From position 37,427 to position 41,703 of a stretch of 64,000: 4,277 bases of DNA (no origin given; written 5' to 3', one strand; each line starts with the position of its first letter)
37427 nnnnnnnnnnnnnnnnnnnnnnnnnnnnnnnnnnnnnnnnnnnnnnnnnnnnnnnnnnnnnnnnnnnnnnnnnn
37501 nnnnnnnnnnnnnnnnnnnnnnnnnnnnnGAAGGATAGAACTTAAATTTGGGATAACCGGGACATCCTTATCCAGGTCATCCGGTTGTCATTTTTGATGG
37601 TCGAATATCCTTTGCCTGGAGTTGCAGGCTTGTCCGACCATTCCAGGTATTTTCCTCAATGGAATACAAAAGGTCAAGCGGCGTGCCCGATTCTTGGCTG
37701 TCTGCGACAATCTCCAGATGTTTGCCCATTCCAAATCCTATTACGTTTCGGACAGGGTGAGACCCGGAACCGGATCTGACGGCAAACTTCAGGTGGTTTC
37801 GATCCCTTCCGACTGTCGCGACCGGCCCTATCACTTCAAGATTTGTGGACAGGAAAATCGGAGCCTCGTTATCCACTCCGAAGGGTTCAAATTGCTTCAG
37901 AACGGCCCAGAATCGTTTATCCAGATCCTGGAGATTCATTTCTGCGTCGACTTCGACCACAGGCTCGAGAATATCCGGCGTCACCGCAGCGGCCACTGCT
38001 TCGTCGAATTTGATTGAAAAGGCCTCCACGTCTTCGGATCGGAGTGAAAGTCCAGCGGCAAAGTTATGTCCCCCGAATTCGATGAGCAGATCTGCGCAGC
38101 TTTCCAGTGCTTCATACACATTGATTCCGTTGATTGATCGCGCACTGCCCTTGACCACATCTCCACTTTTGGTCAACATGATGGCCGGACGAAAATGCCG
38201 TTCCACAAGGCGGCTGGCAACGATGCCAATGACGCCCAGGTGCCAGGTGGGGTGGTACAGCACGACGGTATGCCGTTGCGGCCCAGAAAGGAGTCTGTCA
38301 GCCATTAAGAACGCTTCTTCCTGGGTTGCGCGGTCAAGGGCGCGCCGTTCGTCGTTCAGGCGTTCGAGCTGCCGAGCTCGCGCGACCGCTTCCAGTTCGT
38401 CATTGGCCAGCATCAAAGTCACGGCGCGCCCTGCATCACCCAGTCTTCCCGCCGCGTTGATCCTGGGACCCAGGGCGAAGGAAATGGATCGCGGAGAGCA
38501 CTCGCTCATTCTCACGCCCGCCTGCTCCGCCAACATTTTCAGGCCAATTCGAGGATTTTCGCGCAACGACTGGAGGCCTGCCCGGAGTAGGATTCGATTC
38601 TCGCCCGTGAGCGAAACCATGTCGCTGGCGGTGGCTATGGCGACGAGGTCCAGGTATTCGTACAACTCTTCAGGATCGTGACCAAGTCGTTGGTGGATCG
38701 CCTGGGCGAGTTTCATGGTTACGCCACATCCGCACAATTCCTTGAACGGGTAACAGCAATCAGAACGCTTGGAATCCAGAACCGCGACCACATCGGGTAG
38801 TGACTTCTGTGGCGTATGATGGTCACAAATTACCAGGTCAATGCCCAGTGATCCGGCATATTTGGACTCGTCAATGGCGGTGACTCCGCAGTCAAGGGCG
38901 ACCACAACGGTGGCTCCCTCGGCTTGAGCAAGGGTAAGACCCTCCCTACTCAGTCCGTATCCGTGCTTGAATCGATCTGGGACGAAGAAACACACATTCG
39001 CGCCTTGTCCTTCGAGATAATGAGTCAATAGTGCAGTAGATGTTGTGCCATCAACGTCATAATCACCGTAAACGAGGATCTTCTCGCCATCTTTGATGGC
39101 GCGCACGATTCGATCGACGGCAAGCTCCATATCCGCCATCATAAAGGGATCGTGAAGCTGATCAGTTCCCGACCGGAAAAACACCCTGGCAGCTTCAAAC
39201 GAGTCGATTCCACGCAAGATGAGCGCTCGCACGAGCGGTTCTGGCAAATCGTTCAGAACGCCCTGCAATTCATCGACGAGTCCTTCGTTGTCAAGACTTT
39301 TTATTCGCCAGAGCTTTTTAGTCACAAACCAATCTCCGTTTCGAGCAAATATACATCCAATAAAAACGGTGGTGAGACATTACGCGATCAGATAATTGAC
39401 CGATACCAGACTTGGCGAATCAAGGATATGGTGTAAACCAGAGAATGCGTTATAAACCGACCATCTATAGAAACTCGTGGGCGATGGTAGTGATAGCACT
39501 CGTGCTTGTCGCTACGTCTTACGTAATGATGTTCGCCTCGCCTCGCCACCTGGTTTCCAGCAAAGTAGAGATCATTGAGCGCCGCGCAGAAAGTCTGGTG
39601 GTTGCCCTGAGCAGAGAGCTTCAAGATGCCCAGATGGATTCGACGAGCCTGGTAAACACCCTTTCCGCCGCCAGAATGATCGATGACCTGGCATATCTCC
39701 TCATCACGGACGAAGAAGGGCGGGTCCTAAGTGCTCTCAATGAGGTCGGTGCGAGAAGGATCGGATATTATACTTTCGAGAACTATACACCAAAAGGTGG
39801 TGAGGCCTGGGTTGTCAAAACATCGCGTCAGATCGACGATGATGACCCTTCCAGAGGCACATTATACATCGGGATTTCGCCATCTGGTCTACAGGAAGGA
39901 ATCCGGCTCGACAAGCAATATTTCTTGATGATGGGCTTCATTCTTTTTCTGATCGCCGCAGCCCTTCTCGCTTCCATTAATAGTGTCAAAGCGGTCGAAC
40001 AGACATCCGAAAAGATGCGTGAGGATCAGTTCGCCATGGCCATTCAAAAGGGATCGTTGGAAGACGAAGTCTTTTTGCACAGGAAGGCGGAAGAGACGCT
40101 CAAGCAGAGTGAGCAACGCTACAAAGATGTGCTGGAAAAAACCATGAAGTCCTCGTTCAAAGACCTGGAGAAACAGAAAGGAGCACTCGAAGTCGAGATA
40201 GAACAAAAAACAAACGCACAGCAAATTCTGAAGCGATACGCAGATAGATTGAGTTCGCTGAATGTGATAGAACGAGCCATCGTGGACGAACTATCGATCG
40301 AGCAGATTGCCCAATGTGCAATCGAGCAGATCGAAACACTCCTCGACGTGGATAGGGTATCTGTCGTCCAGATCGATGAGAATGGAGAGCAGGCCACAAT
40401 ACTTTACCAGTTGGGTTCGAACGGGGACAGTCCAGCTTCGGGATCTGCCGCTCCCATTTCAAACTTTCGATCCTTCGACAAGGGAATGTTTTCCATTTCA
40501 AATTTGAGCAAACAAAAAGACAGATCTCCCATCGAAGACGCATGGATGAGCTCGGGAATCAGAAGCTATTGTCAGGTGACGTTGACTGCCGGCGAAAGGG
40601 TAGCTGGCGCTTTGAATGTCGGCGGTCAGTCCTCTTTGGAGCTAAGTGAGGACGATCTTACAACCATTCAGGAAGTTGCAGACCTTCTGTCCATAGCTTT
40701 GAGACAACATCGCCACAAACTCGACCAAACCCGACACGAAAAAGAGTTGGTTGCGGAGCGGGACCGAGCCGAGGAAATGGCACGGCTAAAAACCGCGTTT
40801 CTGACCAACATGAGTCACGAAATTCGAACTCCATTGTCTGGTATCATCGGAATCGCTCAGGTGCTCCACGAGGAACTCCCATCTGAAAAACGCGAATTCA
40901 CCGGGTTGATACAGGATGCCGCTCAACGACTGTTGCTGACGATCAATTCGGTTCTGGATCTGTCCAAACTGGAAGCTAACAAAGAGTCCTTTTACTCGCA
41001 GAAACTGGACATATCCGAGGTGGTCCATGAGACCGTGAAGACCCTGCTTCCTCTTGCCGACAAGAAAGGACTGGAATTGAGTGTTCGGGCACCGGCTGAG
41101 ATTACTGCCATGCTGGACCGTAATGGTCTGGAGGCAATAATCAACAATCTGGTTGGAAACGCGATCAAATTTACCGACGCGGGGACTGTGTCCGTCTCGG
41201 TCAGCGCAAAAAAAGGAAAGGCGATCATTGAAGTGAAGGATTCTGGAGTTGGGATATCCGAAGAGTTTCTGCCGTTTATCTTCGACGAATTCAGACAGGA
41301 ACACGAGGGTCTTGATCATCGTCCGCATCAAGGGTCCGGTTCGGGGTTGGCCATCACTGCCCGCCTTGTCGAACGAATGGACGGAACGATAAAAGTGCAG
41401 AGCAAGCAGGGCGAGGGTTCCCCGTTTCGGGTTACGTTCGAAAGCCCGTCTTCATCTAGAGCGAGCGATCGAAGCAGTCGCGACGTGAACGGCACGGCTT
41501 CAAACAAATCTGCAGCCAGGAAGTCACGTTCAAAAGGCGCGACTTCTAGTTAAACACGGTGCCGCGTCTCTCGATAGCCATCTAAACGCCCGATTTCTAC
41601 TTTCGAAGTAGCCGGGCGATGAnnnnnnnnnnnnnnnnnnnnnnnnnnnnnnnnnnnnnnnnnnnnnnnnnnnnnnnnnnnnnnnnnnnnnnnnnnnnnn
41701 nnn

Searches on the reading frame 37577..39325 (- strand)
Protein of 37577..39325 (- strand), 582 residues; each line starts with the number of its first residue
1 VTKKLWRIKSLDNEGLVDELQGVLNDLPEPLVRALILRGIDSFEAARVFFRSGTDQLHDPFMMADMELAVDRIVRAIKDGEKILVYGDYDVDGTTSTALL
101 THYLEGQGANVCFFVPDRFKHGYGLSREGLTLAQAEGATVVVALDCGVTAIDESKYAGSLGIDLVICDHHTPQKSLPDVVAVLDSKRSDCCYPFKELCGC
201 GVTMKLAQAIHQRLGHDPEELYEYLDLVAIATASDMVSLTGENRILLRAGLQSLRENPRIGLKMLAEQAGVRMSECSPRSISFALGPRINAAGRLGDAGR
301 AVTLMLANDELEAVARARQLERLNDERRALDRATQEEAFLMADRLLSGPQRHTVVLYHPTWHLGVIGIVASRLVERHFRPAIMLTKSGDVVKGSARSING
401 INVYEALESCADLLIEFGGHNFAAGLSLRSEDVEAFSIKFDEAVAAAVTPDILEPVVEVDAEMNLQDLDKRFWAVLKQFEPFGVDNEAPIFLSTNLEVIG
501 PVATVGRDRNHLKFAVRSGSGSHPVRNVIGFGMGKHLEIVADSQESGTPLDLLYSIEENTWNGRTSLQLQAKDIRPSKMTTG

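Call 12: search_protein_families(library=pfam, proteins=[window:37577-39325:-])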
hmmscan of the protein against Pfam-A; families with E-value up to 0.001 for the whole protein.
window:37577-39325:- (582 aa): 3 families
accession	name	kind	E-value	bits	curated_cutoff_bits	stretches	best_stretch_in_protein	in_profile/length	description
PF17768.7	RecJ_OB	-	7.6e-26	90.7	27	1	459-573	1-107/107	RecJ OB domain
PF01368.27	DHH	-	5e-23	82.2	28.1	1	82-232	1-125/125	DHH family, N-terminal domain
PF02272.25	DHHA1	-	8.2e-14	52.3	25.9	1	354-445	5-101/102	DHHA1 domain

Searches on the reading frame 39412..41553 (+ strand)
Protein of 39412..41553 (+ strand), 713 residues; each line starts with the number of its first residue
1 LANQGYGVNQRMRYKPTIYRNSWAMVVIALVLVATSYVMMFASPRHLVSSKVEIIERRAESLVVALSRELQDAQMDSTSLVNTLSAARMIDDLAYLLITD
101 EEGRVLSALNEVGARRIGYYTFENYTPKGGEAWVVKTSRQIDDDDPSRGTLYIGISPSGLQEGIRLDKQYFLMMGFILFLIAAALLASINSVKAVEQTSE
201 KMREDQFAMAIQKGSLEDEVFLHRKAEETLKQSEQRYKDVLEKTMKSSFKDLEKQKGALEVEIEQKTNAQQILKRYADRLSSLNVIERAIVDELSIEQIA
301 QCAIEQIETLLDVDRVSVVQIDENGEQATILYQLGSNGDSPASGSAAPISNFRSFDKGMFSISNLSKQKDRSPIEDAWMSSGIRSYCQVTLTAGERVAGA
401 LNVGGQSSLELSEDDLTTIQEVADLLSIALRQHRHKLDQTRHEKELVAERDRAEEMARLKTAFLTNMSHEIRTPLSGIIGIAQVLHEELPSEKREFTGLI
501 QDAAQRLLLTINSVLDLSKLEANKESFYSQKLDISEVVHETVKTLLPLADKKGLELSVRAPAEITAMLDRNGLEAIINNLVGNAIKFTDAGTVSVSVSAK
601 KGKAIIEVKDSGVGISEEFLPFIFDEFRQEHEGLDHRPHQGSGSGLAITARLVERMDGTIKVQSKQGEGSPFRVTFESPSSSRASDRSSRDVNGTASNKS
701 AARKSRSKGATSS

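Call 12: search_protein_families(library=pfam, proteins=[window:39412-41553:+])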
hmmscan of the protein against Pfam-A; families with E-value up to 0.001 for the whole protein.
window:39412-41553:+ (713 aa): 5 families
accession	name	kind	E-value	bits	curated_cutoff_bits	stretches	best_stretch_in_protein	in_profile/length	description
PF02518.31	HATPase_c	-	3.9e-24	85.7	26.4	1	569-677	2-108/111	Histidine kinase-, DNA gyrase B-, and HSP90-like ATPase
PF00512.31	HisKA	-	2e-18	66.7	26.9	1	460-522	2-65/66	His Kinase A (phospho-acceptor) domain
PF13185.12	GAF_2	-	6.8e-08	33.2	28.6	1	294-430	2-135/136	GAF domain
PF01590.32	GAF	-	9.7e-08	33.1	22.4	1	296-430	2-133/133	GAF domain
PF13492.12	GAF_3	-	2.8e-06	28.2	27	1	295-431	1-128/129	GAF domain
